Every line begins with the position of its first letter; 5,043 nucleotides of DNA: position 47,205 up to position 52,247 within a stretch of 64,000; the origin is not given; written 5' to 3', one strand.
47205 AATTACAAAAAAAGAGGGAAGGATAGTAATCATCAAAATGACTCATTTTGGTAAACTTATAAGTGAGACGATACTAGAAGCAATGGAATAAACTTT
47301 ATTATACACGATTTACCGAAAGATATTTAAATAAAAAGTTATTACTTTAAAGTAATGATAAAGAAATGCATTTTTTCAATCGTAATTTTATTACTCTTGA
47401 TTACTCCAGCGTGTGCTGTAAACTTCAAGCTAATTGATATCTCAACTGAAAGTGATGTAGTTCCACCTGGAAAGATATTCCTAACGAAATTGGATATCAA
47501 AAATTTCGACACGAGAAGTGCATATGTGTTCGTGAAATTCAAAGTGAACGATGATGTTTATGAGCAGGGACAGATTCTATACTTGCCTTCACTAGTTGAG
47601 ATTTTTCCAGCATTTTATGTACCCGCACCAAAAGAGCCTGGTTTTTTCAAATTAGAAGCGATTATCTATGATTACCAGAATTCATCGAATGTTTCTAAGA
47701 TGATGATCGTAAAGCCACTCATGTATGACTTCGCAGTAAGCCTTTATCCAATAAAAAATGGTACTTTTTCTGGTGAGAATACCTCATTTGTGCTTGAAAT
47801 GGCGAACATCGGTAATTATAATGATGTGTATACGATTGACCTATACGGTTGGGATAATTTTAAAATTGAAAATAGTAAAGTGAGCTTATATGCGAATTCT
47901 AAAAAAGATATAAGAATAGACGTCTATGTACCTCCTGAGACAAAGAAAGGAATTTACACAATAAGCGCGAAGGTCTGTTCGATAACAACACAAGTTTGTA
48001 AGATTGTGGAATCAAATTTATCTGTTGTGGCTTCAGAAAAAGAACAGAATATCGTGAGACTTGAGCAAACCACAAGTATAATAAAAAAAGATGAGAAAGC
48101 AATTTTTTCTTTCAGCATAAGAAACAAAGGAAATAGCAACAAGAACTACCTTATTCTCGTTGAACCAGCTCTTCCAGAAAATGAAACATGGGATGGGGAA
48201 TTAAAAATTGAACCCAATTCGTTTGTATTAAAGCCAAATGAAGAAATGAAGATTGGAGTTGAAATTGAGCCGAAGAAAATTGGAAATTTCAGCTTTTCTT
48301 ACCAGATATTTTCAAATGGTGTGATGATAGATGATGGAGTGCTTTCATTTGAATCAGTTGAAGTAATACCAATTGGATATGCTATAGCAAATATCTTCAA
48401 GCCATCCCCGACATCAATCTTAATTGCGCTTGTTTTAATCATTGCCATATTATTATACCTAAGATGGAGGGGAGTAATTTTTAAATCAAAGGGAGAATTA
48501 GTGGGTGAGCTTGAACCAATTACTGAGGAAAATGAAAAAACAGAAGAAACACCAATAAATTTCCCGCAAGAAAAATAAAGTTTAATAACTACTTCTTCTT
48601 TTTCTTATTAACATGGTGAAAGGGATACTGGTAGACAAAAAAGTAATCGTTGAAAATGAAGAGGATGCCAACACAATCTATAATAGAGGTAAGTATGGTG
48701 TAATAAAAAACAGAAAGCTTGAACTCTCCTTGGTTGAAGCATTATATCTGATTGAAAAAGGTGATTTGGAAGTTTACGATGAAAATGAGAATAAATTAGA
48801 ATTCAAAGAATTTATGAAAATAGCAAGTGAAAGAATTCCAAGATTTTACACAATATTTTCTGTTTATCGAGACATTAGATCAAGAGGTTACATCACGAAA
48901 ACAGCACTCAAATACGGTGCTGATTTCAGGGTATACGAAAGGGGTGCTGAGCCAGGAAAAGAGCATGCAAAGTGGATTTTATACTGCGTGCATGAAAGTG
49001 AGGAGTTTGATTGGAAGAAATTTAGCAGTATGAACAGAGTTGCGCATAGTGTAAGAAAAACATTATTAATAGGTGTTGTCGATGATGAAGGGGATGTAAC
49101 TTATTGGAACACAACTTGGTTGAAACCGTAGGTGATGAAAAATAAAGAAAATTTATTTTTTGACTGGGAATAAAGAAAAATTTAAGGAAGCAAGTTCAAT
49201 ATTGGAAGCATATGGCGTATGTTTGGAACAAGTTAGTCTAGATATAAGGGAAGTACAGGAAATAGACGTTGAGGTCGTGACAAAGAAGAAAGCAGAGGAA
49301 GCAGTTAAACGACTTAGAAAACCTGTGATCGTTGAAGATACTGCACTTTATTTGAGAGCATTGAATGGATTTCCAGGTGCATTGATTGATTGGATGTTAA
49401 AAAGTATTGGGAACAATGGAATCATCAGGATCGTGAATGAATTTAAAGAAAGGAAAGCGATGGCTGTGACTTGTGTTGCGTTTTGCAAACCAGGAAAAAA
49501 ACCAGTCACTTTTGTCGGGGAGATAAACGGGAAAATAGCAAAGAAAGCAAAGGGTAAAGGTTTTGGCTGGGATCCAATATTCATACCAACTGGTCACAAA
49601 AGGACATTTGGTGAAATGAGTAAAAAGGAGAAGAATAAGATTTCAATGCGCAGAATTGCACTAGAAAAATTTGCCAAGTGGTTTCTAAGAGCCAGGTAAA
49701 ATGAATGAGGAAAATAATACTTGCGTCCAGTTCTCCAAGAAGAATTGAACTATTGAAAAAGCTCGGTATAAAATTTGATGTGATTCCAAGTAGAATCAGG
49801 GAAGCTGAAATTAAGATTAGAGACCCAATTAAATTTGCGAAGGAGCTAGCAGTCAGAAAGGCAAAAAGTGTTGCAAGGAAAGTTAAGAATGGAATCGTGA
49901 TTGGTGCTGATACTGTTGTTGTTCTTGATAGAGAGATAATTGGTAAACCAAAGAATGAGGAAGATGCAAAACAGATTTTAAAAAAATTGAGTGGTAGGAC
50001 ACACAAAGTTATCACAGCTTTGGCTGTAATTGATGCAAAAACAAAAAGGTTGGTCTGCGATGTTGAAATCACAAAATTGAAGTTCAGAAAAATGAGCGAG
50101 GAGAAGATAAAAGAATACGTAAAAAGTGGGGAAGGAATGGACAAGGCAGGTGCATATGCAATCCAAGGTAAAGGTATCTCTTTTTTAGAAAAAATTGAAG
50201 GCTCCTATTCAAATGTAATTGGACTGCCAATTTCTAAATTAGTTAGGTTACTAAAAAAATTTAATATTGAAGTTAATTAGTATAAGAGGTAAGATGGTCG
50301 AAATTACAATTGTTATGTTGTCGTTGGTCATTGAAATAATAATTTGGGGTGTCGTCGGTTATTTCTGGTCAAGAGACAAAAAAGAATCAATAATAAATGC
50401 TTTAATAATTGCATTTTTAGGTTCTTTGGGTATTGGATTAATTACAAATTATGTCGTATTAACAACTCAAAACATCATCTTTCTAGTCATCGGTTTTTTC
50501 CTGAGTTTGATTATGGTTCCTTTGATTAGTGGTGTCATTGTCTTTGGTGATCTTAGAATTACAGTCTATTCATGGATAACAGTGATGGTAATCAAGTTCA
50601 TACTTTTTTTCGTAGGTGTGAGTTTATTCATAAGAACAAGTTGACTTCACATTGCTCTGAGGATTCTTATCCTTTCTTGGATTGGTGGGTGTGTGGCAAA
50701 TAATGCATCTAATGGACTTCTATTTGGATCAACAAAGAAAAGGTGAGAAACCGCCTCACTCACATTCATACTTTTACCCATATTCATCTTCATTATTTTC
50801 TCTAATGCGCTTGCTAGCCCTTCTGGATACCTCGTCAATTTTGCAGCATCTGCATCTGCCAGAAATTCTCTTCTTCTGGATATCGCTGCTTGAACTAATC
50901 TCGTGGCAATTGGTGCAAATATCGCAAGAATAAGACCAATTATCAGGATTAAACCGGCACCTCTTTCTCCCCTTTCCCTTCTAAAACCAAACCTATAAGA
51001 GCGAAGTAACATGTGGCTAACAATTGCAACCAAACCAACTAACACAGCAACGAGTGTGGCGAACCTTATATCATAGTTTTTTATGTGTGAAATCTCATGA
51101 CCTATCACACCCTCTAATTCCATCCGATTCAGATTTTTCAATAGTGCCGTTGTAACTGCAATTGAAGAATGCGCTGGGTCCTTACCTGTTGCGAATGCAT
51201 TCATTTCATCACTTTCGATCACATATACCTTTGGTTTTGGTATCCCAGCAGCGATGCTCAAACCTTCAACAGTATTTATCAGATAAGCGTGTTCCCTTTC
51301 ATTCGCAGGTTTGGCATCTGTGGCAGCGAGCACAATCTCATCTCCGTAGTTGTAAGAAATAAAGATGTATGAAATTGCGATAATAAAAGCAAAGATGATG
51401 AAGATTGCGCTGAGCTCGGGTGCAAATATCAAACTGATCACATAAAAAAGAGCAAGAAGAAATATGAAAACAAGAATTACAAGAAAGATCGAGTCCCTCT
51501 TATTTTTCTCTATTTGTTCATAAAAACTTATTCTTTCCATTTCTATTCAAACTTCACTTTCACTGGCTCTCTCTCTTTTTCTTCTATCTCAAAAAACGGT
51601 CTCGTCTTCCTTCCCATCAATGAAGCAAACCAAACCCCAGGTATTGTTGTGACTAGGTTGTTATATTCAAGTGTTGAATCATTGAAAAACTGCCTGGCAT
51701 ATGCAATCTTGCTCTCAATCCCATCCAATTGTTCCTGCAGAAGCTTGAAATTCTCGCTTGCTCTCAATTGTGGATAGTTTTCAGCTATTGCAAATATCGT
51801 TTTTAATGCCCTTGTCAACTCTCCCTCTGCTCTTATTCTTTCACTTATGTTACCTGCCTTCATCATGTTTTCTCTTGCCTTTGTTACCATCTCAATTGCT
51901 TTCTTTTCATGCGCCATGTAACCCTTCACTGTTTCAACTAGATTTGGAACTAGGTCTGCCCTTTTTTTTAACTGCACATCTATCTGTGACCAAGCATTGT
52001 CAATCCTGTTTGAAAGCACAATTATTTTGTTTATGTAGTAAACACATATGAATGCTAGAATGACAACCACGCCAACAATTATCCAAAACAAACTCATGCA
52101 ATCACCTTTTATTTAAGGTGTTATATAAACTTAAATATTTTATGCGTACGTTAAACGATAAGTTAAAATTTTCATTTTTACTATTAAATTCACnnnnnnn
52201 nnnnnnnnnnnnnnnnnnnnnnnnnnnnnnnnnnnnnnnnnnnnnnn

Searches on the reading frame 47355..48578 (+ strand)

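Call 21: search_protein_families(library=pfam, proteins=[window:47355-48578:+], max_evalue=0.01)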
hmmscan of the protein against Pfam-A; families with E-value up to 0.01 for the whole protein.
window:47355-48578:+ (407 aa): 5 families
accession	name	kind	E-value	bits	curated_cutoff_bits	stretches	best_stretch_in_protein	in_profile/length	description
PF22544.2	HYDIN_VesB_CFA65-like_Ig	-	5.6e-06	26.9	25.5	1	242-321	14-87/100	HYDIN/CFA65/VesB-like, Ig-like domain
PF22074.2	Cep192_D5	-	0.00011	22.2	27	1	243-308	18-84/178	Cep192 domain 5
PF06280.18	fn3_5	-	0.00095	20.3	27.6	0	270-316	48-95/112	Fn3-like domain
PF06585.17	JHBP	-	0.0037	16.9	29.2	1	157-210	78-128/239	Haemolymph juvenile hormone binding protein (JHBP)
PF24507.1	Ig_CFAP65_4th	-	0.009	16.8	27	0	254-315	3-57/76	CFAP65, fourth Ig-like domain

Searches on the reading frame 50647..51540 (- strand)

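Call 21: search_protein_families(library=pfam, proteins=[window:50647-51540:-], max_evalue=0.01)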
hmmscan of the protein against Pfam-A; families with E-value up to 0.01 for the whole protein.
window:50647-51540:- (297 aa): 1 family
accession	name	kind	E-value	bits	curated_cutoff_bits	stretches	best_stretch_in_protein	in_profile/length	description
PF01435.24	Peptidase_M48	-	1e-32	113.9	20.3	1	82-296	2-184/186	Peptidase family M48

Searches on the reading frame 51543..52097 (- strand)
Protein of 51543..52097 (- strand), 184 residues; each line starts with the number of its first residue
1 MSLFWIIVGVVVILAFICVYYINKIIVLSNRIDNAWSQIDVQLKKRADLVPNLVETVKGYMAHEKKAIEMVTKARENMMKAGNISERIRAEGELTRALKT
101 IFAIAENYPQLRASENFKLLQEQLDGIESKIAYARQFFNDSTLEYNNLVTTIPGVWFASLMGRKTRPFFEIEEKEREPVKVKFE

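Call 21: search_protein_families(library=pfam, proteins=[window:51543-52097:-], max_evalue=0.01)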
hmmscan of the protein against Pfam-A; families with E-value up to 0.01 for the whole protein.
window:51543-52097:- (184 aa): 1 family
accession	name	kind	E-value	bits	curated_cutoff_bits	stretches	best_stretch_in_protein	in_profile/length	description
PF04011.17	LemA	-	8.6e-57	191.6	26.2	1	35-183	1-149/149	LemA family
